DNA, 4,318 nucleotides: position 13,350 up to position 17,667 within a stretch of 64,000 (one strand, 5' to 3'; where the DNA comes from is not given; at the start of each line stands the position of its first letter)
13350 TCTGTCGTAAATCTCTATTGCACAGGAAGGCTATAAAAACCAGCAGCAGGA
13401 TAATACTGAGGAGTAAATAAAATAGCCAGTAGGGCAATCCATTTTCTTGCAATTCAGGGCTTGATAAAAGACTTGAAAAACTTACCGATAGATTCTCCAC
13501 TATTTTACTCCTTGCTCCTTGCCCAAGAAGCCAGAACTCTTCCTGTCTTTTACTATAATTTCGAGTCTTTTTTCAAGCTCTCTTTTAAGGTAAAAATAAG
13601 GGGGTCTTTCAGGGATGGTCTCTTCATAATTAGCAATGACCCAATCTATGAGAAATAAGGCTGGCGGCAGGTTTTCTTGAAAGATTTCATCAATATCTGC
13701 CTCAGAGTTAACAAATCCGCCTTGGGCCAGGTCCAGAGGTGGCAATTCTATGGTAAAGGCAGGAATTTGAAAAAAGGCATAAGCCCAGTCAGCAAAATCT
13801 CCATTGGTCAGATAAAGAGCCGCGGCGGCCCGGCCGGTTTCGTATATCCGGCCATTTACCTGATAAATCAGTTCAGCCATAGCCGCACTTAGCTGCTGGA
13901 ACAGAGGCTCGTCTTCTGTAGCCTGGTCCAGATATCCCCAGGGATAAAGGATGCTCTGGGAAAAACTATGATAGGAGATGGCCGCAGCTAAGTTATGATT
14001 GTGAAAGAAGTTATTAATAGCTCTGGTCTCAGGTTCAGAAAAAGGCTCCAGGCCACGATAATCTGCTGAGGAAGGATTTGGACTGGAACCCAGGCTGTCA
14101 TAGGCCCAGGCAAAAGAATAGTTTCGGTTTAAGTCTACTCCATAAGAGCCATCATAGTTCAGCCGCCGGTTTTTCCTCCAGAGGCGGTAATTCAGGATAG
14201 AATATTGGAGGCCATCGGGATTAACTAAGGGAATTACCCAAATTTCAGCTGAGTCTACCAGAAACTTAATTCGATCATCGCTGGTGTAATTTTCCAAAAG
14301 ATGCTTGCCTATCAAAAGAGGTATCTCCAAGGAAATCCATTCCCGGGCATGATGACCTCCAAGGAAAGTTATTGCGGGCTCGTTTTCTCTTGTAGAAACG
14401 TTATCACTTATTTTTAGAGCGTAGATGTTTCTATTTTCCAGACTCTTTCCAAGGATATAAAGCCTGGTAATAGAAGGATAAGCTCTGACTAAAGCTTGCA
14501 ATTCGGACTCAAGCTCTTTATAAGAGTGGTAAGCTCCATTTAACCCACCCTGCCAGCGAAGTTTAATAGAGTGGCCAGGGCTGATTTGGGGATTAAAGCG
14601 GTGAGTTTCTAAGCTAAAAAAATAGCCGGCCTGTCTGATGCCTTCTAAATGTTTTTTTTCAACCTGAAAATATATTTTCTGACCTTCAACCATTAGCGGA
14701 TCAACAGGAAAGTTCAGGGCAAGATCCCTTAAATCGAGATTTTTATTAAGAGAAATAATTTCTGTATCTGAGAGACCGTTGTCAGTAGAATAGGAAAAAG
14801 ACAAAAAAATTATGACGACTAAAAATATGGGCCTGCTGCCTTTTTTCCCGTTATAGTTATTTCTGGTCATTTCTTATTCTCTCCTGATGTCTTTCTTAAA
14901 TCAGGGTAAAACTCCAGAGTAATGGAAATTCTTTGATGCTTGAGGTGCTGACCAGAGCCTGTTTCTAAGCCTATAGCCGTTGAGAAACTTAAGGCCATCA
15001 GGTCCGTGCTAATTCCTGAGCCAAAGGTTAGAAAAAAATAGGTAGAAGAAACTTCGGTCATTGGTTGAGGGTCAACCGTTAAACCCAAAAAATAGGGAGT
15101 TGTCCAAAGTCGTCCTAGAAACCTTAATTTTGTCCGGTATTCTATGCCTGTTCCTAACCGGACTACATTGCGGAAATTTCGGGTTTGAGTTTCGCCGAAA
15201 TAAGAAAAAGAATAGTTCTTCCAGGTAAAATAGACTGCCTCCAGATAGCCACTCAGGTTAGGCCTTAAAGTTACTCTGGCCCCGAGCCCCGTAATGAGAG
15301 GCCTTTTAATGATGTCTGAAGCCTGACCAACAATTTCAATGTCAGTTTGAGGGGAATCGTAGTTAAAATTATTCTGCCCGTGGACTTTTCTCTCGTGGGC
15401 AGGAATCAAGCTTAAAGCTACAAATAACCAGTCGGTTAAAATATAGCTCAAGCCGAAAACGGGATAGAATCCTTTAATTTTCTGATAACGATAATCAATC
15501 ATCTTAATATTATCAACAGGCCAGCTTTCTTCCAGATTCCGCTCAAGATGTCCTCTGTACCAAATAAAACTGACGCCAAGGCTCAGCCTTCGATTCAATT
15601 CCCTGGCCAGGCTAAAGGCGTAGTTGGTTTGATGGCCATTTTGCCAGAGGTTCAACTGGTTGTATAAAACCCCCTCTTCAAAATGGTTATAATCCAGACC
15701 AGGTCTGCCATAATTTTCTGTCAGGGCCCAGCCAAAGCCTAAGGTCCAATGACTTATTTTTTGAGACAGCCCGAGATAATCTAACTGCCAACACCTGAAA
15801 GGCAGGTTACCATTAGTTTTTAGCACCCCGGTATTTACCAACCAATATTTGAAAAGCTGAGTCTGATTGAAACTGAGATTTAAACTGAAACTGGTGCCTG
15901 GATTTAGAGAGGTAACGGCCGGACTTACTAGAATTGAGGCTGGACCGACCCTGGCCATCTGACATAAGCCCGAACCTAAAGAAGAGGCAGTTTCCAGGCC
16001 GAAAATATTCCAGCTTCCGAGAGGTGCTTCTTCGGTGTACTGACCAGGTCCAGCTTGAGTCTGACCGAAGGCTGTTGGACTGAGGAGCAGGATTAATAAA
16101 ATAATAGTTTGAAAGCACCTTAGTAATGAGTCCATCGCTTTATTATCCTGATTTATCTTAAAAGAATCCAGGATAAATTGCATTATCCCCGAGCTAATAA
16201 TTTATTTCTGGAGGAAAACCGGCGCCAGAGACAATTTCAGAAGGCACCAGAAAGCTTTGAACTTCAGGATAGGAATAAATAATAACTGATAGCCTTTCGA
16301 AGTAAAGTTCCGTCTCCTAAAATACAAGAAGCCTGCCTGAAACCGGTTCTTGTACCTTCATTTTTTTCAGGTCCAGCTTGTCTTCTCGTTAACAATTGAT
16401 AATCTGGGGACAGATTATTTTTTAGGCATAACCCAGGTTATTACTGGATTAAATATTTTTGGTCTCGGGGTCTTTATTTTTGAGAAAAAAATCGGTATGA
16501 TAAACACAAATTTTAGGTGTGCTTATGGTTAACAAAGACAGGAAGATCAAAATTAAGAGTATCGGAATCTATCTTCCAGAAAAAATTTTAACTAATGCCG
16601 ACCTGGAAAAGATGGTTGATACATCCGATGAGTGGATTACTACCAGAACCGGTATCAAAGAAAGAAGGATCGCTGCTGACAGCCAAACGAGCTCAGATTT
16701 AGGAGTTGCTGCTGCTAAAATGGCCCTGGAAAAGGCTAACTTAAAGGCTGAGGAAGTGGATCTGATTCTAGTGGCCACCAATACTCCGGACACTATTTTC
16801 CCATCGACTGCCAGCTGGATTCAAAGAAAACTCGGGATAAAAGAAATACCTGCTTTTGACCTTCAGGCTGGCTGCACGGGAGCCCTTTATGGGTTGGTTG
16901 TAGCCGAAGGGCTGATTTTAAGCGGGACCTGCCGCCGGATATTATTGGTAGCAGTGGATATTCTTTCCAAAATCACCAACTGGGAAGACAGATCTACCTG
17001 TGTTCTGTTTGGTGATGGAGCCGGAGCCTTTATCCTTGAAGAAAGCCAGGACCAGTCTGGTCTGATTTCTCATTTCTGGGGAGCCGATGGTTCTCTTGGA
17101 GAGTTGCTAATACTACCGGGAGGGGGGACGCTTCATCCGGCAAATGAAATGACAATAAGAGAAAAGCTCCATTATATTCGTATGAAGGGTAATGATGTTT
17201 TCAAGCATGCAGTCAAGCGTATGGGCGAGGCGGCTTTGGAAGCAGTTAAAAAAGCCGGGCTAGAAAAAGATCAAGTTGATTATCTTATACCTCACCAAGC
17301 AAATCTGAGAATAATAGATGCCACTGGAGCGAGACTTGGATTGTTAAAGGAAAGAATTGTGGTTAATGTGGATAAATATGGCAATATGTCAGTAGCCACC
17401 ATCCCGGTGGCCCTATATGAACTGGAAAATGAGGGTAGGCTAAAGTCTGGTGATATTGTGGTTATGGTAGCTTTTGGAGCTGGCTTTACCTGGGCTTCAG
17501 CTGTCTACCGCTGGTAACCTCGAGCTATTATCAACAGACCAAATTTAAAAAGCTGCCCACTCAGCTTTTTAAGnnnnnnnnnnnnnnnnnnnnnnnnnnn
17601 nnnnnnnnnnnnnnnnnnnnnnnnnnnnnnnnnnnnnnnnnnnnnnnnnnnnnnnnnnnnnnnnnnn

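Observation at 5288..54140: Family-level pattern: at least eight copies in 64 kb, all intergenic, all on one strand, all beside plus-strand genes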

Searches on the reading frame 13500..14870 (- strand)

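Call 51: search_protein_families(library=ncbifam, proteins=[window:13500-14870:-], max_evalue=0.01)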
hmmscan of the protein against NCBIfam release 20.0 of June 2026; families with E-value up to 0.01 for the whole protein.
window:13500-14870:- (456 aa): 1 family
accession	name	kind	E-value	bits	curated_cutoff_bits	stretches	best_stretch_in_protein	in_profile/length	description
NF007897.0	PRK10602.1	equivalog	0.0075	15.3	157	0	242-303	92-159/237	murein tripeptide amidase MpaA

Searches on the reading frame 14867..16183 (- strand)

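Call 29: search_protein_families(library=pfam, proteins=[window:14867-16183:-])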
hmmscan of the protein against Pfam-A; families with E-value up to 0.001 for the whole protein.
window:14867-16183:- (438 aa): 0 families

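Call 51: search_protein_families(library=ncbifam, proteins=[window:14867-16183:-], max_evalue=0.01)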
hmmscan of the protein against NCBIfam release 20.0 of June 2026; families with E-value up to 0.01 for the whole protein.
window:14867-16183:- (438 aa): 1 family
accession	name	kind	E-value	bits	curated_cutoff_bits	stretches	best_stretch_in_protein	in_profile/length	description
NF053685.1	BamG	equivalog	1.7e-11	43.8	250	1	131-410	79-366/397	BamG family beta-barrel-assembly machinery protein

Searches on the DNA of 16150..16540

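Call 89: search_rna_families(source=window, start=16150, end=16540, threshold=evalue, max_evalue=1)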
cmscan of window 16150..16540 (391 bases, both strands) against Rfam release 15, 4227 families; matches with E-value up to 1: 1.
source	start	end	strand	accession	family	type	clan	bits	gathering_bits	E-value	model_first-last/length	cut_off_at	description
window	16284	16430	-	RF02170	PVT1_7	Gene; lncRNA;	-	19.3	80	0.14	1-137/137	no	Pvt1 oncogene conserved region 7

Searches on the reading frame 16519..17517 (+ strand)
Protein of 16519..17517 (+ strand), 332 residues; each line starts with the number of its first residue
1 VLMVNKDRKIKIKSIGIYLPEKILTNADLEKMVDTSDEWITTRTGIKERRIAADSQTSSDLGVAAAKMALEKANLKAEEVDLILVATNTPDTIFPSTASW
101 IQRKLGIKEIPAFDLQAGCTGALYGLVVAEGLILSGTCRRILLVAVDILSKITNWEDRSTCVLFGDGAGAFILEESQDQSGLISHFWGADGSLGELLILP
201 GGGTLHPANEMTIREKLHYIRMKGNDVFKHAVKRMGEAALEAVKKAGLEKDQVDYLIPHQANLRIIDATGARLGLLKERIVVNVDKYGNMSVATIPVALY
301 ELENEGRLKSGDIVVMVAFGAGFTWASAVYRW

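Call 29: search_protein_families(library=pfam, proteins=[window:16519-17517:+])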
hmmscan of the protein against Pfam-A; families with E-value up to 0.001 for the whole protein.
window:16519-17517:+ (332 aa): 5 families
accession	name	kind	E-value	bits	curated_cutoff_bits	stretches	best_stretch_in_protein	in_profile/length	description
PF08541.16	ACP_syn_III_C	-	3.9e-36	123.5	26.6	1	244-332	2-90/90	3-Oxoacyl-[acyl-carrier-protein (ACP)] synthase III C terminal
PF08545.16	ACP_syn_III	-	1e-27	96.2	24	1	113-191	1-80/80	3-Oxoacyl-[acyl-carrier-protein (ACP)] synthase III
PF00108.29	Thiolase_N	-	2.6e-07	30.7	26.4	1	42-155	7-121/260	Thiolase, N-terminal domain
PF07451.17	SpoVAD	-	2.2e-06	27.1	22.1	0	59-145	52-132/329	Stage V sporulation protein AD (SpoVAD)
PF02797.21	Chal_sti_synt_C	-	0.00092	19.7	27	0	224-329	31-146/151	Chalcone and stilbene synthases, C-terminal domain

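Call 56: find_encoding_contigs(protein=window:16519-17517:+, flank=10000, max_places=10)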
Protein window:16519-17517:+ (332 aa): no gene with exactly this product is on record in the collection.
